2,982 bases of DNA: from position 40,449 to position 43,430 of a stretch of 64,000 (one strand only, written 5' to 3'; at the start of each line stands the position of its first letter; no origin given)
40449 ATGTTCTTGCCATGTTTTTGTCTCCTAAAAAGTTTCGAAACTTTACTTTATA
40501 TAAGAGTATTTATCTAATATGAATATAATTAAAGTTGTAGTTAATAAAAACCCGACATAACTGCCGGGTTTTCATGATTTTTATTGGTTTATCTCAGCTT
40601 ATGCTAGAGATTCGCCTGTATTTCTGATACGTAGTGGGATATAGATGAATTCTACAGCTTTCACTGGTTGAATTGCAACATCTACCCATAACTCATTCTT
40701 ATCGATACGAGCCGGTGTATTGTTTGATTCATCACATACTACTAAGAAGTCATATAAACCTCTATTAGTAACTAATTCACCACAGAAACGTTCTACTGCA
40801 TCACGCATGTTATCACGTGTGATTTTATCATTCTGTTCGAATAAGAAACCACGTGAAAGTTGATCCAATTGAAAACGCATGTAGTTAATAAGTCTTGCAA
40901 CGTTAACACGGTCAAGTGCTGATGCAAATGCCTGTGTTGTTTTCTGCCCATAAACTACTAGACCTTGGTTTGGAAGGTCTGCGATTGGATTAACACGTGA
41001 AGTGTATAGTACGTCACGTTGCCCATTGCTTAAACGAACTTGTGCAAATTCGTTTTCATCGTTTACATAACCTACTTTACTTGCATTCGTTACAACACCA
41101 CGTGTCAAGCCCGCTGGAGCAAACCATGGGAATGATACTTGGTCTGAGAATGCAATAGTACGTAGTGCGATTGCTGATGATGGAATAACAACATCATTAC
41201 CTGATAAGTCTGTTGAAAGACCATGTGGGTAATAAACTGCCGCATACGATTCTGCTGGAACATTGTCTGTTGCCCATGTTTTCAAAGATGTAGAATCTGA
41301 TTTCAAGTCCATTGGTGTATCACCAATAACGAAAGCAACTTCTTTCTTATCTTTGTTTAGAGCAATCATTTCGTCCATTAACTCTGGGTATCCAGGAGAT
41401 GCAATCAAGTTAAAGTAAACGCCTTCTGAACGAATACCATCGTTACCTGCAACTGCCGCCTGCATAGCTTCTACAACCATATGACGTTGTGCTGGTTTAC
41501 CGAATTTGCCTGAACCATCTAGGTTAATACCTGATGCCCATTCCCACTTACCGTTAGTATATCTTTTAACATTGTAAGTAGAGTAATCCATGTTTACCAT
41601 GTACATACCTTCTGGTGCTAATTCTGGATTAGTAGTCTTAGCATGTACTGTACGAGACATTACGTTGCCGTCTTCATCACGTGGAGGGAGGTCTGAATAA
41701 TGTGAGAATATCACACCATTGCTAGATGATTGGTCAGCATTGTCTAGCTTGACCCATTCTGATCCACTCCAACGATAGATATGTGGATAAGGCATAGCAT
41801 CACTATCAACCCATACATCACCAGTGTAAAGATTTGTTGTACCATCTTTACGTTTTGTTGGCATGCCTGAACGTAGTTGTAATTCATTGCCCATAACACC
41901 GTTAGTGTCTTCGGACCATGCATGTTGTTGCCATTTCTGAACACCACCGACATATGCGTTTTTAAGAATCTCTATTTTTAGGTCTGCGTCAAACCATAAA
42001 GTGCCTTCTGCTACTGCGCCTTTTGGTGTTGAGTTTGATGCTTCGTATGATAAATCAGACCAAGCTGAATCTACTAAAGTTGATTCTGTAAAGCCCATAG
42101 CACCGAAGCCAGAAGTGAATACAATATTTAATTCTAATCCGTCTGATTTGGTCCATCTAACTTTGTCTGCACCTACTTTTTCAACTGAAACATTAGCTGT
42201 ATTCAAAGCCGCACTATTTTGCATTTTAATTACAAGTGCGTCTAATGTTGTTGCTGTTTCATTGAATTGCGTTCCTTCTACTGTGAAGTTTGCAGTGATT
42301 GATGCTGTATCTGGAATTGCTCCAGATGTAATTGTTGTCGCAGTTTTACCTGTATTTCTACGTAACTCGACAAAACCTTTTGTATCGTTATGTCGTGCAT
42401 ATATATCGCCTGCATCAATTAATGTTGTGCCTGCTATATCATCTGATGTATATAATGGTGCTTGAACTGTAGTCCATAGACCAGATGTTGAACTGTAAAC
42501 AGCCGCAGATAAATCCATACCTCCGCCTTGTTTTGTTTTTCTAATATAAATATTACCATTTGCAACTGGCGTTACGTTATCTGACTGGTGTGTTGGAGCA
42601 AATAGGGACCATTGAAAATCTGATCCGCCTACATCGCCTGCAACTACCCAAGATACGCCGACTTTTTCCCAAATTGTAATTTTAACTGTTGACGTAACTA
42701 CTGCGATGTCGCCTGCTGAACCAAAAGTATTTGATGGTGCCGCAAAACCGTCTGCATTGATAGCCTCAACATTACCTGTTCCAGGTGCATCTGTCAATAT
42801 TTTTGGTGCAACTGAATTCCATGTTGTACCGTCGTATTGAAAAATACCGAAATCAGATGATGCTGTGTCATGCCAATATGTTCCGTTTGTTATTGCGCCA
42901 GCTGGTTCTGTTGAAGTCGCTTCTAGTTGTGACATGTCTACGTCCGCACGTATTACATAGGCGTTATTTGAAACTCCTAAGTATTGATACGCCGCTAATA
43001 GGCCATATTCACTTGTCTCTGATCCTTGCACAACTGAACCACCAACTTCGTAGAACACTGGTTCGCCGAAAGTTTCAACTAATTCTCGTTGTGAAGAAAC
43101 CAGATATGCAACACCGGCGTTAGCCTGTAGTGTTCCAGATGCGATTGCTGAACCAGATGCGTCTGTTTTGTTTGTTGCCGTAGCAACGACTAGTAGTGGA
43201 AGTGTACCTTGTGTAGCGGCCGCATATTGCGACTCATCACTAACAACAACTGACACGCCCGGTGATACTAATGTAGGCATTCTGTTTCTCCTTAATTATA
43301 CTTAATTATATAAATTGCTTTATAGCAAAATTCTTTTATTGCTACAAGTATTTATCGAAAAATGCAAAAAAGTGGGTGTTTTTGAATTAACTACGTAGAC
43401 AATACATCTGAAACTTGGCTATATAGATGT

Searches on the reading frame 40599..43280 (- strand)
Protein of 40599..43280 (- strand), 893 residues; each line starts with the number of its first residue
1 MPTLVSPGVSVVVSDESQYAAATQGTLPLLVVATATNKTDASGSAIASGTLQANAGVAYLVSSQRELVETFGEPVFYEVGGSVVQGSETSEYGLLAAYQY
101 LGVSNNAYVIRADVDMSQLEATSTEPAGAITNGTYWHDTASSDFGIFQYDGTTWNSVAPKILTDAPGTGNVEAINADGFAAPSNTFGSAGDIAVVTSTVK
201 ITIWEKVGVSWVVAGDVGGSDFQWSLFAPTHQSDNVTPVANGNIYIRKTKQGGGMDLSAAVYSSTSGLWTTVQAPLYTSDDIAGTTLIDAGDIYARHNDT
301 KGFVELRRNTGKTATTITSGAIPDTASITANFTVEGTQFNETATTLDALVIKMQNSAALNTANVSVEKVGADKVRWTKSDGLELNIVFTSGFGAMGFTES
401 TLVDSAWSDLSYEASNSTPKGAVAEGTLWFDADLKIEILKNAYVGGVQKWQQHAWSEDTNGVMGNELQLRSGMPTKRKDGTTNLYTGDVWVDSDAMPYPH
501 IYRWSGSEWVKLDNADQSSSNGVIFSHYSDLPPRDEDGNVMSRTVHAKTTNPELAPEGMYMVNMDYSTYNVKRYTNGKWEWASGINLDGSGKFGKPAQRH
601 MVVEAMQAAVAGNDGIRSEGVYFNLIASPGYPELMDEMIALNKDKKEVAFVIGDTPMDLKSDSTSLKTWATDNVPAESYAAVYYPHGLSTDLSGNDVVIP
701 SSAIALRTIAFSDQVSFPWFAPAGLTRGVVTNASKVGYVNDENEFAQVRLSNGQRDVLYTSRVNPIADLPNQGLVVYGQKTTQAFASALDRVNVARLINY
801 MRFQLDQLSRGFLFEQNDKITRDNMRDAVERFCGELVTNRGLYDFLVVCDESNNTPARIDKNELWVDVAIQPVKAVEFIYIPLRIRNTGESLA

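Call 11: search_dna_similar(query=window:40599-43280:-, collection=phages, mode=protein, max_rows=25)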
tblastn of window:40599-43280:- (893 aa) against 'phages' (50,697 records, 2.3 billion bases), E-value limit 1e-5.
Records with a match: 2672; places in all: 2739; records where one place covers at least 80% of the query: 77.
Best place of each record, by identity: <60% 2672.
By first word of the organism name: Escherichia 668; Synechococcus 379; Klebsiella 331; Salmonella 203; Vibrio 139; Shigella 89; Aeromonas 77; Acinetobacter 72; Erwinia 68; Cyanophage 61; and 65 more.
By host as written in the record: - 470; Escherichia coli 278; Klebsiella pneumoniae 115; Synechococcus 107; Erwinia amylovora 46; Escherichia coli O157:H7 38; Synechococcus sp. 38; Salmonella enterica 29; and 599 more.
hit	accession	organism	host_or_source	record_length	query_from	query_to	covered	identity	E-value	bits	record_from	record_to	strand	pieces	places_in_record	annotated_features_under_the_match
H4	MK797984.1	Pseudomonas phage vB_PaeM_PA5oct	-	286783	1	889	100%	40.5%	0e+0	612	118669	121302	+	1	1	tail sheath monomer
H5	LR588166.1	Pseudomonas phage vB_PaeM_MIJ3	-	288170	1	889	100%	40.5%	0e+0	612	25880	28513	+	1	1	tail sheath monomer: tail sheath monomer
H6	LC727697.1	Pseudomonas phage sp. 30-2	Pseudomonas aeruginosa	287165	1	889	100%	40.5%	0e+0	612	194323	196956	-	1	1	hypothetical protein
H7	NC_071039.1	Pseudomonas phage vB_PaeM_PA5oct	-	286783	1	889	100%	40.5%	0e+0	612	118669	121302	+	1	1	tail sheath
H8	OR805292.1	Pseudomonas phage Cassandra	Pseudomonas aeruginosa PAO1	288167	1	889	100%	40.5%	0e+0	612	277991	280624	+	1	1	tail sheath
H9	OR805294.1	Pseudomonas phage Ettore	Pseudomonas aeruginosa PAO1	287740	1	889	100%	40.5%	0e+0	612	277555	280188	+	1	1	tail sheath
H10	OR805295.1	Pseudomonas phage Paride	Pseudomonas aeruginosa PAO1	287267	1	889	100%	40.5%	0e+0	612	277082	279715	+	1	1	tail sheath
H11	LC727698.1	Pseudomonas phage sp. 30-3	Pseudomonas aeruginosa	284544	1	889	100%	40.5%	0e+0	612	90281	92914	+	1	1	hypothetical protein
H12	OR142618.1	Pseudomonas phage Callisto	Pseudomonas aeruginosa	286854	1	889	100%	40.4%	0e+0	611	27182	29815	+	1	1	hypothetical protein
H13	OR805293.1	Pseudomonas phage Deifobo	Pseudomonas aeruginosa PAO1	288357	1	889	100%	40.4%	0e+0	611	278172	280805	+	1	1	tail sheath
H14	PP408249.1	Pseudomonas phage vB_Pa-PAC2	Pseudomonas aeruginosa PAO1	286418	1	889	100%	40.4%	0e+0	608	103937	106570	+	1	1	tail sheath monomer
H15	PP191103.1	Salmonella phage PHA46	Salmonella enterica subsp. enterica ...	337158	1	891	100%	37.9%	2e-159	523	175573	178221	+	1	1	sheath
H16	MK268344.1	Salmonella phage Munch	Salmonella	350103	1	891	100%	37.9%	2e-159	523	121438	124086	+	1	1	tail sheath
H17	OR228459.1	Klebsiella phage fENko-Kae01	Klebsiella aerogenes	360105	1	891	100%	37.9%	3e-160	525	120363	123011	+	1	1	tail sheath protein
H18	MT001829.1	Salmonella phage SE_PL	Salmonella enterica subsp. enterica ...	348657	1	891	100%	37.9%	3e-160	525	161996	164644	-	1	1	tail sheath protein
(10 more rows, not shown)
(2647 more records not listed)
